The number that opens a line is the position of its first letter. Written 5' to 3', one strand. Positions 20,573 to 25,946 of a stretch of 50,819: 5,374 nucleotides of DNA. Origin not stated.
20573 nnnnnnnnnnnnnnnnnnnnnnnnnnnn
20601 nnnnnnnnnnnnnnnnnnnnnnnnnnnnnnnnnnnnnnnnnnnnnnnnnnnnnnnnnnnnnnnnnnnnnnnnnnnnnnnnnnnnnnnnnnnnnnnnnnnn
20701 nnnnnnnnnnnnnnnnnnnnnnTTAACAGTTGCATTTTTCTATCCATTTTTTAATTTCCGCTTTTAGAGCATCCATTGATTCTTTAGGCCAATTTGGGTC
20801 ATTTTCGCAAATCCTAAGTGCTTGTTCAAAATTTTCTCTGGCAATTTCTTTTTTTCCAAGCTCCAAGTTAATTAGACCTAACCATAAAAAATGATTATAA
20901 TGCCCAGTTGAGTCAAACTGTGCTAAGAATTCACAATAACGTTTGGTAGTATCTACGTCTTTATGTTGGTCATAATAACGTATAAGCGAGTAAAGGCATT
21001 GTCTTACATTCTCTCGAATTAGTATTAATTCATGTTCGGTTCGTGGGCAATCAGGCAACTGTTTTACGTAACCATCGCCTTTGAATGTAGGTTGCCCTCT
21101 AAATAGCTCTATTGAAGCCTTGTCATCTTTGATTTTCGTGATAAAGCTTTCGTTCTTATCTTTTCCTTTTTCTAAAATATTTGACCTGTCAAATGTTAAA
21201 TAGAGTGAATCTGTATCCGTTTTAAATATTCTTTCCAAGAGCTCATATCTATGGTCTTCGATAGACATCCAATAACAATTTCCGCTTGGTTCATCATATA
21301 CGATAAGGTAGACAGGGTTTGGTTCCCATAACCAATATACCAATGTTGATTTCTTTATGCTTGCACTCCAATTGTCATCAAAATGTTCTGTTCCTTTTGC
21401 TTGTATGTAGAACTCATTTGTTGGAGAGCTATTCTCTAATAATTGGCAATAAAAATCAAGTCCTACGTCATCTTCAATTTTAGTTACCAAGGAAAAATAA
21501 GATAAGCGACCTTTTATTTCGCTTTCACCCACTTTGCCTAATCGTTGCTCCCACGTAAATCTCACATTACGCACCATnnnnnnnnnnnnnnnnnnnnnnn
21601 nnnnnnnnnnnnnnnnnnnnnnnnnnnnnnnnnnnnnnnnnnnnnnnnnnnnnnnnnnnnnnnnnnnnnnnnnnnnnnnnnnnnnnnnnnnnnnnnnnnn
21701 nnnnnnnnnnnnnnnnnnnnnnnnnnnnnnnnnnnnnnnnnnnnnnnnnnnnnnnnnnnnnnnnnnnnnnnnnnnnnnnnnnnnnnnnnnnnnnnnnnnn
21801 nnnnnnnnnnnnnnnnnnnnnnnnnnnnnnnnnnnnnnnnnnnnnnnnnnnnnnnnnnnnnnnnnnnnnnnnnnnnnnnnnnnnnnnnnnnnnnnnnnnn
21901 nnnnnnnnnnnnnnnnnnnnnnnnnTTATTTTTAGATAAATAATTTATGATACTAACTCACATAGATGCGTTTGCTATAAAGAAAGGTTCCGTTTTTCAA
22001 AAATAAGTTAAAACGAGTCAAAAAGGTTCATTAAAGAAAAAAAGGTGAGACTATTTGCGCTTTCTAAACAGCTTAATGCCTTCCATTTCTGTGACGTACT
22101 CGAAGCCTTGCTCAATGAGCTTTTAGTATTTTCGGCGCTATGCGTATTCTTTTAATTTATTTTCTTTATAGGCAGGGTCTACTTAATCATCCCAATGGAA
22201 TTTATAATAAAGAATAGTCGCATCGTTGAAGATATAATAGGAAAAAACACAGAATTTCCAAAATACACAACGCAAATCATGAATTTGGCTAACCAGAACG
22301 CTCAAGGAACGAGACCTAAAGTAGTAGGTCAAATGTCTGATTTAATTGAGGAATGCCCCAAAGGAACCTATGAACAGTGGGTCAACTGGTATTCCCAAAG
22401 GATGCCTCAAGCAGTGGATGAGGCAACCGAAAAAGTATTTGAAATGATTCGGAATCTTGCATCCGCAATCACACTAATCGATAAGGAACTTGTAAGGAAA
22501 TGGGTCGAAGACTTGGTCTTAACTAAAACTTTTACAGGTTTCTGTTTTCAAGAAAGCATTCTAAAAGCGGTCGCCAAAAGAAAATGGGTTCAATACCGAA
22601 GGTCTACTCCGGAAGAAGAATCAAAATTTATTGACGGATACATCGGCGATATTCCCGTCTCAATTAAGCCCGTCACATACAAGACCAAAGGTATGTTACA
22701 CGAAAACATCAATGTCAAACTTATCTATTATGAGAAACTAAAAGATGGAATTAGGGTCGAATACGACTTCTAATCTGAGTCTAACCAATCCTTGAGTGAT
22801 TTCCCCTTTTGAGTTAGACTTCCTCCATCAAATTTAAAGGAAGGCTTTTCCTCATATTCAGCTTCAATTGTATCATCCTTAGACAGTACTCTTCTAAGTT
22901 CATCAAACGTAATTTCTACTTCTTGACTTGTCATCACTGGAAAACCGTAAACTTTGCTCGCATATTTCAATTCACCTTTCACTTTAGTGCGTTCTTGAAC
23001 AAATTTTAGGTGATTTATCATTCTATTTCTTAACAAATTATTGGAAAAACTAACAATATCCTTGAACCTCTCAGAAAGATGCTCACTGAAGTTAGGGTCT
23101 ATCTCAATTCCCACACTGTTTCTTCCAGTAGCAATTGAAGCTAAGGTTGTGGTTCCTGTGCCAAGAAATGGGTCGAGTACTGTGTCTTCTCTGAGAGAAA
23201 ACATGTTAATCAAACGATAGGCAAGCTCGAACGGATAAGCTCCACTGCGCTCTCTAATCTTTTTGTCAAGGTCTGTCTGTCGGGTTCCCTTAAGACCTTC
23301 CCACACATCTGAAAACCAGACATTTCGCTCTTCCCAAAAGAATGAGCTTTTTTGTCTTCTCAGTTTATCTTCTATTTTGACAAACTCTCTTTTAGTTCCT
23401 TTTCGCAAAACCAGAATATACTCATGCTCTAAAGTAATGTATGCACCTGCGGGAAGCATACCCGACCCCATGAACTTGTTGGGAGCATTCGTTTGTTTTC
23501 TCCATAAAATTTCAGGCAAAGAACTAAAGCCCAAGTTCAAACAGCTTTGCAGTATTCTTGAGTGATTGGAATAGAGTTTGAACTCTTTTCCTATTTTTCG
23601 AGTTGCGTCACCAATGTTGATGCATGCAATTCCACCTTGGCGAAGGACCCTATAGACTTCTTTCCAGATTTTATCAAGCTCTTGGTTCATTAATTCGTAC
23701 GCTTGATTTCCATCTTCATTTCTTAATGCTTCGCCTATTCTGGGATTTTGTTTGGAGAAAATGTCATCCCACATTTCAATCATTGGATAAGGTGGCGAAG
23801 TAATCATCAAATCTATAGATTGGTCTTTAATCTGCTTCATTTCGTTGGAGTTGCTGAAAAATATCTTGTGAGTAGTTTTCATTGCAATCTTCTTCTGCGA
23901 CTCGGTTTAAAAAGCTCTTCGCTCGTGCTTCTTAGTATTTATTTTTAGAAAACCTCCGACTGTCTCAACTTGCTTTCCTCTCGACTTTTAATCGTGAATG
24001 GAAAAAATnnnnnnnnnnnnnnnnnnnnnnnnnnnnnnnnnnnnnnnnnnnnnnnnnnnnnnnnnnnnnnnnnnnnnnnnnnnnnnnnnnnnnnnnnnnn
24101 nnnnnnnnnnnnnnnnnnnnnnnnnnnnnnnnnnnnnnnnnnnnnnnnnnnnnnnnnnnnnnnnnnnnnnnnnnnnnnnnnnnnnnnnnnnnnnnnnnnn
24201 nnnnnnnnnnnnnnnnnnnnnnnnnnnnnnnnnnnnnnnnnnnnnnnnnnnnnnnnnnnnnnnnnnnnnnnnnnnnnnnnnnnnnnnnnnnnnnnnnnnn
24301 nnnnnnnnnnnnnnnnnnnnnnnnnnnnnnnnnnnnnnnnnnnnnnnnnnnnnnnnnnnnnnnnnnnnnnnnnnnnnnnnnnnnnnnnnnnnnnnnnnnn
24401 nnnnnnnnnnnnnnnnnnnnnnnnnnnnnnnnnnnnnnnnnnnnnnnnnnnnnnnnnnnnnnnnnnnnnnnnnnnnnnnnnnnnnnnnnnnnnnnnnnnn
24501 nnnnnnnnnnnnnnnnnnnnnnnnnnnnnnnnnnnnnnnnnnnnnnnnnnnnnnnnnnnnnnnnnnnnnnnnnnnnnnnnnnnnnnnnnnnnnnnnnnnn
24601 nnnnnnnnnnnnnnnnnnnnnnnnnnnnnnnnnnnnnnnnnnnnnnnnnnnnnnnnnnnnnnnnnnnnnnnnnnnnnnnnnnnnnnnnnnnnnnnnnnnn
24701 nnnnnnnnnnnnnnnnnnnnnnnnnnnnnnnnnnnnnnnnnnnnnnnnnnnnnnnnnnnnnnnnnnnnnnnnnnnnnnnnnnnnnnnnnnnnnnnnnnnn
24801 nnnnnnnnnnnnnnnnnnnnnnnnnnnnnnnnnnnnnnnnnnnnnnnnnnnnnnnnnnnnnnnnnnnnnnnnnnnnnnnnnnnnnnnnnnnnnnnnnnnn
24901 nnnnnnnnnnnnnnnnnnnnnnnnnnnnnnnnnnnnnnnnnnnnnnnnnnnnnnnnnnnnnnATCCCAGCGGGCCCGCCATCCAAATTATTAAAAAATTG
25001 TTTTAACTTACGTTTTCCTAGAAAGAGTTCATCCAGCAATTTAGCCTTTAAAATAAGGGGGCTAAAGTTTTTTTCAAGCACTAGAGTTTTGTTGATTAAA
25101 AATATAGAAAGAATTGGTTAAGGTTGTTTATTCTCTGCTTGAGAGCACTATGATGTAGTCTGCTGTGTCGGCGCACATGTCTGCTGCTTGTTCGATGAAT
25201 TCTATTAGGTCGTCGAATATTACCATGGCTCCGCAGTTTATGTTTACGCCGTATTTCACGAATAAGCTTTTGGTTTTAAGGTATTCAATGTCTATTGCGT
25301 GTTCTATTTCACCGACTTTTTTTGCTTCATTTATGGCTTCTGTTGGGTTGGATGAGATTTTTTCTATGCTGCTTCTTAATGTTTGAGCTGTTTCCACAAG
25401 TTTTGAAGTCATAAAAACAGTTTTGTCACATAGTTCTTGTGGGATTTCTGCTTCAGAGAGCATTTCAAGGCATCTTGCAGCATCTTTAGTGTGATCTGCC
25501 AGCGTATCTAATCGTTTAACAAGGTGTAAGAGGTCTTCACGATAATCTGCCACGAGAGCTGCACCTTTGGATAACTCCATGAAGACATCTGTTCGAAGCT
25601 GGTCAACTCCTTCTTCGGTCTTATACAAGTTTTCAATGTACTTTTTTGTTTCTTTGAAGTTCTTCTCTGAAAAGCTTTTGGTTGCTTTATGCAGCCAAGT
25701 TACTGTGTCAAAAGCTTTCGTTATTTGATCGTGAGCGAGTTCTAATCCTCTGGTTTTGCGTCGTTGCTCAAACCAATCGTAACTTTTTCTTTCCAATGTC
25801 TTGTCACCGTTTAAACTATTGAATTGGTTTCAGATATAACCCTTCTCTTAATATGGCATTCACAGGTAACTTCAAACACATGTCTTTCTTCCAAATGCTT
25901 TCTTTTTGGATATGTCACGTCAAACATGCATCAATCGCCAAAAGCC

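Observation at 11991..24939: A 12.9-kb integrated element bounded by a perfect 39-bp repeat equal to the 5' half of tRNA-Arg(GCG)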

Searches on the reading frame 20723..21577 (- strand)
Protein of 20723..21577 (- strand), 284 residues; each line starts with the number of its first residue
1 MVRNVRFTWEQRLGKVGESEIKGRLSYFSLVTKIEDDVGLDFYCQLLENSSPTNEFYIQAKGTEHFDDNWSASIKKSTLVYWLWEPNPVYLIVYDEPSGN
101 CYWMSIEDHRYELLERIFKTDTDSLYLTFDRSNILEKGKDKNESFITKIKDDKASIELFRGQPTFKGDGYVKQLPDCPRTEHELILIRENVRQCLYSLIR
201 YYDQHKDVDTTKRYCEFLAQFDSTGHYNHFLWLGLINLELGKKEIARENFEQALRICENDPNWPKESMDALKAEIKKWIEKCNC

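Call 9: search_protein_families(library=pfam, max_evalue=0.01, proteins=[window:20723-21577:-])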
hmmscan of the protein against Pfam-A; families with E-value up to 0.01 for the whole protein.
window:20723-21577:- (284 aa): 4 families
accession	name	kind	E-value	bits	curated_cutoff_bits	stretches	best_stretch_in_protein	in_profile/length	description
PF14280.11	DUF4365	-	8.7e-13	49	24.3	1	32-137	23-129/139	Domain of unknown function (DUF4365)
PF07719.23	TPR_2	-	0.00082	19.8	27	1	232-260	6-34/34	Tetratricopeptide repeat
PF13181.12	TPR_8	-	0.0015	19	25.7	1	232-259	6-33/34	Tetratricopeptide repeat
PF00515.34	TPR_1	-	0.0087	16.3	27.8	0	233-260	7-34/34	Tetratricopeptide repeat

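Call 30: search_protein_families(library=padloc, max_evalue=0.01, proteins=[window:20723-21577:-])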
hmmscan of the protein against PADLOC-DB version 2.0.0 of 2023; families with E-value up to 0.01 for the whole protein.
window:20723-21577:- (284 aa): 1 family
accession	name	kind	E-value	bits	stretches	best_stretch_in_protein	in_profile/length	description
PDLC02398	Aga_REase-PNTD1-PNTD2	-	6.1e-09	33.4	1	7-112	5-117/429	Class I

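Call 31: search_protein_families(library=phrogs, max_evalue=0.01, proteins=[window:20723-21577:-])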
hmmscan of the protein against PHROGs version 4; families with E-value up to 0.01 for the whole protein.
window:20723-21577:- (284 aa): 0 families

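Call 84: search_protein_families(library=ncbifam, max_evalue=0.01, proteins=[window:20723-21577:-])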
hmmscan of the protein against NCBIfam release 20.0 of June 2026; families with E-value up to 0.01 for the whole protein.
window:20723-21577:- (284 aa): 0 families

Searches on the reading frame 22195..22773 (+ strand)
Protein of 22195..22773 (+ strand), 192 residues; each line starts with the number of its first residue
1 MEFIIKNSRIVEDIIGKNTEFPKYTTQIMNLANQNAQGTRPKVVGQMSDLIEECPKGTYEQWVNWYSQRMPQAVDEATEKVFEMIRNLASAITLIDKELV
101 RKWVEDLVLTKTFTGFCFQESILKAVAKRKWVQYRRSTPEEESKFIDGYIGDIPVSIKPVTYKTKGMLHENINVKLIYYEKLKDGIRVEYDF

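Call 9: search_protein_families(library=pfam, max_evalue=0.01, proteins=[window:22195-22773:+])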
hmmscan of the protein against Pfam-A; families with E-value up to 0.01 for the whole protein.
window:22195-22773:+ (192 aa): 1 family
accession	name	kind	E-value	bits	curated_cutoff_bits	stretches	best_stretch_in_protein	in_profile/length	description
PF09568.16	RE_MjaI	-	5.3e-66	221.9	22.7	1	26-188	1-164/164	MjaI restriction endonuclease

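Call 30: search_protein_families(library=padloc, max_evalue=0.01, proteins=[window:22195-22773:+])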
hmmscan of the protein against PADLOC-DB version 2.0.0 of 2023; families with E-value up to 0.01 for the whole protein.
window:22195-22773:+ (192 aa): 2 families
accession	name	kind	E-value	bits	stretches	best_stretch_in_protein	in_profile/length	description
PDLC03519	REase_II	-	2.5e-69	231.4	1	15-190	28-211/222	Type II restriction enzyme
PDLC01903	CARF4--CARF_PDDEXK_TM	-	0.0026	15.2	1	10-141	82-173/380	-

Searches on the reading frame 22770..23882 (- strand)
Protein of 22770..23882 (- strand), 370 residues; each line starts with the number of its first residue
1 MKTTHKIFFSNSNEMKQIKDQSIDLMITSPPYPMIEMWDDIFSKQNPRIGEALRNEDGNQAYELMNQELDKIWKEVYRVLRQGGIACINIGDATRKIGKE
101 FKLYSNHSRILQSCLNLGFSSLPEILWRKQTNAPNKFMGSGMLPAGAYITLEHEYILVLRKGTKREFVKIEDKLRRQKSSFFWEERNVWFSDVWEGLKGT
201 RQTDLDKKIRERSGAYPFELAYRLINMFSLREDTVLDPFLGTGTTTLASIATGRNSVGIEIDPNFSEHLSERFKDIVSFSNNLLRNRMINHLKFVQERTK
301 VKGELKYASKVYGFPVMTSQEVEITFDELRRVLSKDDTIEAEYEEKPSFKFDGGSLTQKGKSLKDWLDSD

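Call 9: search_protein_families(library=pfam, max_evalue=0.01, proteins=[window:22770-23882:-])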
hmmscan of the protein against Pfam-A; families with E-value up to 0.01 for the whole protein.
window:22770-23882:- (370 aa): 4 families
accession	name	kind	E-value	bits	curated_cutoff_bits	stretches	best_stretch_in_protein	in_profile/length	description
PF01555.25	N6_N4_Mtase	-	7.3e-41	141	26.7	1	23-267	1-217/221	DNA methylase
PF08241.18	Methyltransf_11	-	0.00032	21.7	21.2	0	67-88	74-95/95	Methyltransferase domain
PF13649.12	Methyltransf_25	-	0.00061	20.9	27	0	235-334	1-94/97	Methyltransferase domain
PF01170.24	UPF0020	-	0.0085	16.3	22.3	0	219-267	15-64/197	RMKL-like, methyltransferase domain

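Call 30: search_protein_families(library=padloc, max_evalue=0.01, proteins=[window:22770-23882:-])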
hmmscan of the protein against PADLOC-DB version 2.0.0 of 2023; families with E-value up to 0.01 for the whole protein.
window:22770-23882:- (370 aa): 64 families (the best 25 are shown)
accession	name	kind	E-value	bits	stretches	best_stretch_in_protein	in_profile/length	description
PDLC03283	MTase_II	-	5.1e-151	500.9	1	1-346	1-341/352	Type II methyltransferase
PDLC03350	MTase_II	-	2.2e-75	252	1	4-279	56-301/312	Type II methyltransferase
PDLC03353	MTase_II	-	9.5e-47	157.7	1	4-273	9-250/260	Type II methyltransferase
PDLC03259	MTase_II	-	1.9e-34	117.2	1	3-272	2-254/423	Type II methyltransferase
PDLC03371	MTase_II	-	4.7e-29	99.7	1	4-275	10-254/260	Type II methyltransferase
PDLC03387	MTase_II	-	8.3e-23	78.9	2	113-278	134-280/289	Type II methyltransferase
PDLC03299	MTase_II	-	1.1e-19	69.1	2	150-293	142-277/296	Type II methyltransferase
PDLC03216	MTase_II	-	1.6e-19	68.2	1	13-288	21-270/364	Type II methyltransferase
PDLC03260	MTase_II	-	1.1e-16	58.8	1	211-300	245-334/349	Type II methyltransferase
PDLC03714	oMTase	-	1.9e-14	51.7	1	163-278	148-262/279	orphan methyltransferase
PDLC03738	oMTase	-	2.3e-14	50.9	1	14-285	31-277/376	orphan methyltransferase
PDLC03246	MTase_II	-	3.5e-13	47.4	1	13-265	122-358/376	Type II methyltransferase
PDLC03295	MTase_II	-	4.4e-13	47.4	1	13-275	13-268/292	Type II methyltransferase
PDLC03339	MTase_II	-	1.3e-12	45.2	1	184-289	185-287/399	Type II methyltransferase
PDLC03224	MTase_II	-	1.9e-12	44.9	1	215-312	76-177/481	Type II methyltransferase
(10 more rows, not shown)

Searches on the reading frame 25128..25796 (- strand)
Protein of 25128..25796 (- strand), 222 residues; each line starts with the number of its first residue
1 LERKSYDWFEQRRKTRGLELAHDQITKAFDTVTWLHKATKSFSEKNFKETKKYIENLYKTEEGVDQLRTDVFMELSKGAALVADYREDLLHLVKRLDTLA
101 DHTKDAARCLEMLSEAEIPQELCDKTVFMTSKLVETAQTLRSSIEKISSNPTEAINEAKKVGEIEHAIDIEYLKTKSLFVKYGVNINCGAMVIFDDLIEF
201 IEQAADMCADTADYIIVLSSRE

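Call 10: search_protein_families(library=pfam, max_evalue=0.01, proteins=[window:25128-25796:-])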
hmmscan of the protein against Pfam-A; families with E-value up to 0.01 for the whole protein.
window:25128-25796:- (222 aa): 3 families
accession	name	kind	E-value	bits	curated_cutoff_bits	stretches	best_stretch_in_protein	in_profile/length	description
PF01865.21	PhoU_div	-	5.1e-22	78.7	24.4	1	23-218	15-211/214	Protein of unknown function DUF47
PF01895.24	PhoU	-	4.3e-05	24.2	23.5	1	35-108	12-87/89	PhoU domain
PF24615.2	Spectrin_Anc-1_2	-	0.004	17.8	28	1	23-111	14-98/105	Nuclear anchorage protein 1, spectrin repeat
